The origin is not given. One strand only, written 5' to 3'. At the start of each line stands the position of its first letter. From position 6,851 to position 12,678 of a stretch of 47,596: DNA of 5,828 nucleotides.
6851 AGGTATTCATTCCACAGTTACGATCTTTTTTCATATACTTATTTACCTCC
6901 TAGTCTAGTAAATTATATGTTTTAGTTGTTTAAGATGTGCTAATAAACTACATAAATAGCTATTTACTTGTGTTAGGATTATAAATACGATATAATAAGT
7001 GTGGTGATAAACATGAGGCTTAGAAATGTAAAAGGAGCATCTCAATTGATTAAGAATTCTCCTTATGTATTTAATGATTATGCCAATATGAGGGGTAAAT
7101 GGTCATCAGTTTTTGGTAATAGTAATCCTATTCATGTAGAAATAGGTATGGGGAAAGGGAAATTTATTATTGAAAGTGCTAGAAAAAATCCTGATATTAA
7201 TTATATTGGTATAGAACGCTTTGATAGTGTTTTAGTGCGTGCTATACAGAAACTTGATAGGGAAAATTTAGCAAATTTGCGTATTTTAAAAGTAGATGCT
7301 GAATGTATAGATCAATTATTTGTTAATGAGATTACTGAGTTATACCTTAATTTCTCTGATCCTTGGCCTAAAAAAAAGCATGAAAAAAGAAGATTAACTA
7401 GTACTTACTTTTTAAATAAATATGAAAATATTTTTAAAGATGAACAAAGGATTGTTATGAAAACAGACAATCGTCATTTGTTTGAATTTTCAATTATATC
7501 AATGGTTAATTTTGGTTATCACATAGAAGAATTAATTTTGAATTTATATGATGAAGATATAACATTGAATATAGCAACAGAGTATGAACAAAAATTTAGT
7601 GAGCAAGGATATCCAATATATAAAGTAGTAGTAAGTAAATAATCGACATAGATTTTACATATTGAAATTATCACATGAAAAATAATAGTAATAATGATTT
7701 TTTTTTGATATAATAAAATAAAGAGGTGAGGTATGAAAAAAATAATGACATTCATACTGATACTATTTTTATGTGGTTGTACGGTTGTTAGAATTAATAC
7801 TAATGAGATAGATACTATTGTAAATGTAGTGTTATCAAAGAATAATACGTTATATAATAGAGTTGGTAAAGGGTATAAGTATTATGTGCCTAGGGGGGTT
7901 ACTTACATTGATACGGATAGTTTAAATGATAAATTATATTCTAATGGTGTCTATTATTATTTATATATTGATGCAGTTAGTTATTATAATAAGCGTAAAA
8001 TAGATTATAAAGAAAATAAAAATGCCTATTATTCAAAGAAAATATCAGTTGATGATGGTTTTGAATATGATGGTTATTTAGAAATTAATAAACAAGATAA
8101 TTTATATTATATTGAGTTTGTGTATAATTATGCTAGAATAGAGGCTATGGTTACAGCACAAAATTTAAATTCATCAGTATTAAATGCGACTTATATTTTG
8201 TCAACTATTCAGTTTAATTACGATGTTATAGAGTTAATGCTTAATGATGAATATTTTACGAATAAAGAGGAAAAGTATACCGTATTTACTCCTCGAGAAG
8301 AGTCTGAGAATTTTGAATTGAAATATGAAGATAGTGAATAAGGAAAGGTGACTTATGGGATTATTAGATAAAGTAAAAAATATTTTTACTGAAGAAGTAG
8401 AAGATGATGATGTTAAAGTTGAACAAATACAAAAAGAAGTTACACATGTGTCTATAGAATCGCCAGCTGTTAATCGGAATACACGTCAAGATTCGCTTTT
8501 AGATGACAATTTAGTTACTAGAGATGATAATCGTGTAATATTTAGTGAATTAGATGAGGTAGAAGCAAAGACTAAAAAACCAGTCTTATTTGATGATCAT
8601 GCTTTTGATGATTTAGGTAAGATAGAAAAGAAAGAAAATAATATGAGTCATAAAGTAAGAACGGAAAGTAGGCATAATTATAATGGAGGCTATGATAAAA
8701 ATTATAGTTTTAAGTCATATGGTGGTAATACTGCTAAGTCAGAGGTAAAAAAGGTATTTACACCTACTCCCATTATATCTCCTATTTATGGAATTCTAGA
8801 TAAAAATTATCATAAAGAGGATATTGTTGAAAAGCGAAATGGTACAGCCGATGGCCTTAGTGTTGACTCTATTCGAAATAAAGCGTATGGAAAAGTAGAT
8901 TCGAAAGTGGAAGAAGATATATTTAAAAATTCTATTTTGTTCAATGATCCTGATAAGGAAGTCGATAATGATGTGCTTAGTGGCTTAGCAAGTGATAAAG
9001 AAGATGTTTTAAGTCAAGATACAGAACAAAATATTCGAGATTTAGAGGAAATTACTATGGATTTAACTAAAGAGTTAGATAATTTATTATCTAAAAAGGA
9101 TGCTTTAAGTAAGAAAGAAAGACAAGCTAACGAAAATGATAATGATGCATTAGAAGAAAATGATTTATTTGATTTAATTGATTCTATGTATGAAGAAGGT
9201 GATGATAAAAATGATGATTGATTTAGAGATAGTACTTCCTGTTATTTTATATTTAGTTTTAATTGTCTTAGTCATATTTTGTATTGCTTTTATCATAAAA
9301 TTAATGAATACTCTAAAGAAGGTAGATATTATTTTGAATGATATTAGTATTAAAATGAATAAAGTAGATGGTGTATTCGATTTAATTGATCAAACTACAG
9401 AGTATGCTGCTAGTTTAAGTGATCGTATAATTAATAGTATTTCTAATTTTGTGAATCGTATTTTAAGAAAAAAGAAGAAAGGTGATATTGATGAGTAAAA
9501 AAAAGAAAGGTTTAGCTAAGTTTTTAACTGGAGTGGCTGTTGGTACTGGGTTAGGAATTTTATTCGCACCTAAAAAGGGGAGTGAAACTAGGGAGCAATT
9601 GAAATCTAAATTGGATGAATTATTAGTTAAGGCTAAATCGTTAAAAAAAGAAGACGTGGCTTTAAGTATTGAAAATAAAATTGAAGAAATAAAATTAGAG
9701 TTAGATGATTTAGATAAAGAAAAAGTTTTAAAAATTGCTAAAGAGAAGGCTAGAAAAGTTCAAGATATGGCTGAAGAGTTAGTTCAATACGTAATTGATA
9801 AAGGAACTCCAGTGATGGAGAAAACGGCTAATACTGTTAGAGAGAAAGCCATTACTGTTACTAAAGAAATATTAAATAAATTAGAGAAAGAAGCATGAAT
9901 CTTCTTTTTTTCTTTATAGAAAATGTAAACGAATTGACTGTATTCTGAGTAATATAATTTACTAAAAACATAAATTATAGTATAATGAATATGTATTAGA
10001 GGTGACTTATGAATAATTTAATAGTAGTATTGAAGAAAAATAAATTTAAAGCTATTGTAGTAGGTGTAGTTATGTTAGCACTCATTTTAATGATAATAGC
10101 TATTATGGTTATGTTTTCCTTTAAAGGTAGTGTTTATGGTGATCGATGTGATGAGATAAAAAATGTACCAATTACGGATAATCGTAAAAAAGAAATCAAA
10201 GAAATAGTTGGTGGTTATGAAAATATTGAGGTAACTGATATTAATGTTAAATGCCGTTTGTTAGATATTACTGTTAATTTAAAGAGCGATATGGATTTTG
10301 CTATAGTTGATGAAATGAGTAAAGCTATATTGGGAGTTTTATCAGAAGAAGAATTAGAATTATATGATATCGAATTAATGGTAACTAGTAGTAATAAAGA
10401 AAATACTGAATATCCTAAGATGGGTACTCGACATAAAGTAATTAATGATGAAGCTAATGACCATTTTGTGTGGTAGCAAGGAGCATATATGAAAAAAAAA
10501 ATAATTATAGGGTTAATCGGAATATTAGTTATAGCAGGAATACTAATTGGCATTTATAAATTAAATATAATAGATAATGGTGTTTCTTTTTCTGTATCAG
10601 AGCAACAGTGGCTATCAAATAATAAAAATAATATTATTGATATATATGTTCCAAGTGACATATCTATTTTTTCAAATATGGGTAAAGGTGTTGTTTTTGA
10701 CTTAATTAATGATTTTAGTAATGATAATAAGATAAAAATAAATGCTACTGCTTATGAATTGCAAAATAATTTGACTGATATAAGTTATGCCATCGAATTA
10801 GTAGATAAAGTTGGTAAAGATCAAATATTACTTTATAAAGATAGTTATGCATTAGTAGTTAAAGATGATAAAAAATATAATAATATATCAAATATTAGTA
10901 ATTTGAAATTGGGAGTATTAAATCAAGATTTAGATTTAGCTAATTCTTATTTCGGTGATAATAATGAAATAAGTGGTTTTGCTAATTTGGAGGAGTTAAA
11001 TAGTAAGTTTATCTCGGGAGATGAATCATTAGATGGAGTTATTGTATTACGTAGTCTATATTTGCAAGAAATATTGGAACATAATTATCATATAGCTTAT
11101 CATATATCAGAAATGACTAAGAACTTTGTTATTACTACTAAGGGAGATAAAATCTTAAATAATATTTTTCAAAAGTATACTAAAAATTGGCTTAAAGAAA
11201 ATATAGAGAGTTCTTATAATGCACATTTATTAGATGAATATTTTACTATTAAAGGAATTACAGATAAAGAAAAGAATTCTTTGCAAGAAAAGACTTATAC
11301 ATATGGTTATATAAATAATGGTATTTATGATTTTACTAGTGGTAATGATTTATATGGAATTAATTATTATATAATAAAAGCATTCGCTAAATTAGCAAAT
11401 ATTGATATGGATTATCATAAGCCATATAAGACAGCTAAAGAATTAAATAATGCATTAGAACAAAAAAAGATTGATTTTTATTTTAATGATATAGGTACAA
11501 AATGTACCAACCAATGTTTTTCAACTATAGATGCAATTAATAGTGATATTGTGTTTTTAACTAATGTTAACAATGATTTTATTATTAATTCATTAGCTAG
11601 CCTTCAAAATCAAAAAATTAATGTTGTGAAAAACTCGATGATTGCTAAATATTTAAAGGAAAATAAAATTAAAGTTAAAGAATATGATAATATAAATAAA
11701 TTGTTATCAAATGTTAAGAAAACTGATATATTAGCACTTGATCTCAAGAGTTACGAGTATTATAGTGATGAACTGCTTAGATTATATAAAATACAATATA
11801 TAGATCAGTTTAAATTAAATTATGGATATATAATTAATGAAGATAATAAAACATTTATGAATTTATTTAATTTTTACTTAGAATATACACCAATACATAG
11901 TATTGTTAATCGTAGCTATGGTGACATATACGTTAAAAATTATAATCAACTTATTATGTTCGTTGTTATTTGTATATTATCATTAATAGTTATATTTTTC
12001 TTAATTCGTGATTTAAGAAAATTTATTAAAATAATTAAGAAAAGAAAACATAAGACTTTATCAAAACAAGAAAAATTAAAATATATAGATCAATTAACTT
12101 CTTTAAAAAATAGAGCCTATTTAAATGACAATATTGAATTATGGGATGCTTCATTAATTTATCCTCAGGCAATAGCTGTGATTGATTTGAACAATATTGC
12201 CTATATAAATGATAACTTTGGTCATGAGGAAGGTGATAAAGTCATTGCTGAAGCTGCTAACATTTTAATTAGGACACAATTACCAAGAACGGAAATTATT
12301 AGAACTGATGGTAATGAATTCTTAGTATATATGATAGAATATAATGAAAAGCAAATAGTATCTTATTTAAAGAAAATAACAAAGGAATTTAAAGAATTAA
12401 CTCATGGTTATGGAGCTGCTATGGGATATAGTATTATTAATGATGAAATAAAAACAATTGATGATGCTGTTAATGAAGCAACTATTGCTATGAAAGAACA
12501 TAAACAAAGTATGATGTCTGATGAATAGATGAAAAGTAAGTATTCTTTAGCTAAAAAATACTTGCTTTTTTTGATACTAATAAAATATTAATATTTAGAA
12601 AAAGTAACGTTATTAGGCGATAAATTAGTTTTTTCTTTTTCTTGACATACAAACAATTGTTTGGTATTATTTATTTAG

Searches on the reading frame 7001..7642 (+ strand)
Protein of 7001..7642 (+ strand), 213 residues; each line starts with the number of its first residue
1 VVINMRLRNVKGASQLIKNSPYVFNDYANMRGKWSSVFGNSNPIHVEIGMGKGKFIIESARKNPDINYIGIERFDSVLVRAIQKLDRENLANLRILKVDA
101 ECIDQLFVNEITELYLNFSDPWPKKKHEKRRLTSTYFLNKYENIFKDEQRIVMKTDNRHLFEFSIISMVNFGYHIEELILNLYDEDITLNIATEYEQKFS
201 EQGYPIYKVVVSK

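Call 26: search_protein_families(library=pfam, proteins=[window:7001-7642:+])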
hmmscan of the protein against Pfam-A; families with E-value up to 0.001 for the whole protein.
window:7001-7642:+ (213 aa): 3 families
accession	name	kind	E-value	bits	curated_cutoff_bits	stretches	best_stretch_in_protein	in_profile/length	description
PF02390.23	Methyltransf_4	-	1.4e-41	142.3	24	1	42-208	2-172/173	Putative methyltransferase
PF24675.1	NpmA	-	1.6e-07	31.3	60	1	34-122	16-106/214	16S rRNA (adenine(1408)-N(1))-methyltransferase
PF13847.12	Methyltransf_31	-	0.00012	22.2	27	1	46-108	8-70/145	Methyltransferase domain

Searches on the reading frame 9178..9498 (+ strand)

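Call 26: search_protein_families(library=pfam, proteins=[window:9178-9498:+])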
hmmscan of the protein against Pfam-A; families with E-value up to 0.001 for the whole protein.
window:9178-9498:+ (106 aa): 1 family
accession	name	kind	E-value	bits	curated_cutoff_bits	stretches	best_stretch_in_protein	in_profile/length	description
PF06103.16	DUF948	-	0.00092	19.8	37.2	0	45-81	52-88/89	Bacterial protein of unknown function (DUF948)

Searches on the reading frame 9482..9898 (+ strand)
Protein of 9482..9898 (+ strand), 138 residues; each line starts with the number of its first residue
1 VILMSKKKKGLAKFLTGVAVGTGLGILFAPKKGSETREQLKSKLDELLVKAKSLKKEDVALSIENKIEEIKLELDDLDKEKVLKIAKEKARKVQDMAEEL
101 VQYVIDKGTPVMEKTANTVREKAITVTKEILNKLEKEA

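Call 26: search_protein_families(library=pfam, proteins=[window:9482-9898:+])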
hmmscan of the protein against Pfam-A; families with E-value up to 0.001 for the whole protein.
window:9482-9898:+ (138 aa): 1 family
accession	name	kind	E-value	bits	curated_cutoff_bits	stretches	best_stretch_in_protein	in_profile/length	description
PF12732.12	YtxH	-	4e-15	56.4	37.5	1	12-101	2-63/71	YtxH-like protein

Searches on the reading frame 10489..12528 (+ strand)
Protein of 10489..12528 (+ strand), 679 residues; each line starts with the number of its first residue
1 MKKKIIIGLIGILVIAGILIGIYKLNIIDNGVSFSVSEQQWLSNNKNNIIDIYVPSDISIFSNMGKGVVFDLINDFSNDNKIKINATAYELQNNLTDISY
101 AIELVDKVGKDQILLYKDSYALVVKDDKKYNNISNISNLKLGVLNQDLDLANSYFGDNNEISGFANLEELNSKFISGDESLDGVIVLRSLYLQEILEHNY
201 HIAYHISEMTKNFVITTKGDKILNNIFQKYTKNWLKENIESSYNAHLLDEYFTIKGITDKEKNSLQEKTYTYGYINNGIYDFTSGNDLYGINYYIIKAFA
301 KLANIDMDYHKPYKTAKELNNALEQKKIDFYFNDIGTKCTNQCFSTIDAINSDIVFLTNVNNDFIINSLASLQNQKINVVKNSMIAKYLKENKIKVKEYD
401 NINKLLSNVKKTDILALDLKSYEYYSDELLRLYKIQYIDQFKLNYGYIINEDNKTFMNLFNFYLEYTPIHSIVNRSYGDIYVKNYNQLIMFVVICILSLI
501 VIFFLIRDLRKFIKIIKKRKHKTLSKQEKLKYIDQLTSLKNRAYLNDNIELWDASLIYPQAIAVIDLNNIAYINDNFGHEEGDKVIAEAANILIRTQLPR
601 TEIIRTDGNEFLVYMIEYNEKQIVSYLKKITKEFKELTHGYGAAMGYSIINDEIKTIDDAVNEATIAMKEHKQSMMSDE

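Call 26: search_protein_families(library=pfam, proteins=[window:10489-12528:+])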
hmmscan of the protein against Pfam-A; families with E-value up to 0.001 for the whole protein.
window:10489-12528:+ (679 aa): 1 family
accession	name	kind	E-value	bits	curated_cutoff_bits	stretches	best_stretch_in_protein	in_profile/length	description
PF00990.26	GGDEF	-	1.7e-19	70.6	23.8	1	532-676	2-159/161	Diguanylate cyclase, GGDEF domain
